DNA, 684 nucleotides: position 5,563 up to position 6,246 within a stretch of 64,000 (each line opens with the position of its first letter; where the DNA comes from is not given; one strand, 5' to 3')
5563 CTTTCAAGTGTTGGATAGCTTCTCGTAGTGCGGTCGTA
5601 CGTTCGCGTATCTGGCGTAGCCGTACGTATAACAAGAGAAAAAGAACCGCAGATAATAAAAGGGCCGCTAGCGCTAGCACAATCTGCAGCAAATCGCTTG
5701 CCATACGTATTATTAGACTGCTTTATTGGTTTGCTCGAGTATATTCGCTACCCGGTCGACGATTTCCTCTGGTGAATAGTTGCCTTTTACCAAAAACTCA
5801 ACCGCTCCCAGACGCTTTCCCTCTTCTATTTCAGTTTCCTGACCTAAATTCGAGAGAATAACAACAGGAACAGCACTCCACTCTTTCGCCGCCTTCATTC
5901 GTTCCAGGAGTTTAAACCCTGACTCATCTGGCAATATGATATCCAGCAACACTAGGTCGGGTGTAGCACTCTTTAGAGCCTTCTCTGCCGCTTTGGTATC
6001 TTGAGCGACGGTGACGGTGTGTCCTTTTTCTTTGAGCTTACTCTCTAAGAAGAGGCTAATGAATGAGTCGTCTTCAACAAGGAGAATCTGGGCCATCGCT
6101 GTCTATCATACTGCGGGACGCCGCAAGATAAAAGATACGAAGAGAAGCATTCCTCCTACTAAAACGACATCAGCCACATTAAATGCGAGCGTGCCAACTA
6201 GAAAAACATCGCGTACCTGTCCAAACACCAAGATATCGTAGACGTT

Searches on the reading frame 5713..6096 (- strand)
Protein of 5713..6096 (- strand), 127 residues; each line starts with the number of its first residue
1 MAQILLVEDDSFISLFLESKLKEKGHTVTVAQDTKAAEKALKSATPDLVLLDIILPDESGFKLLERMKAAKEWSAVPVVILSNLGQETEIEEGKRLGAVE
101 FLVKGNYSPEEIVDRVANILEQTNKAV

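Call 34: search_protein_families(library=pfam, proteins=[window:5713-6096:-], max_evalue=0.001)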
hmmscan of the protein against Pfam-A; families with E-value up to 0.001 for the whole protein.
window:5713-6096:- (127 aa): 1 family
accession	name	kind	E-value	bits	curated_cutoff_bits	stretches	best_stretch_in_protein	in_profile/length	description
PF00072.30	Response_reg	-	4.2e-21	75.6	30.2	1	4-116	1-110/111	Response regulator receiver domain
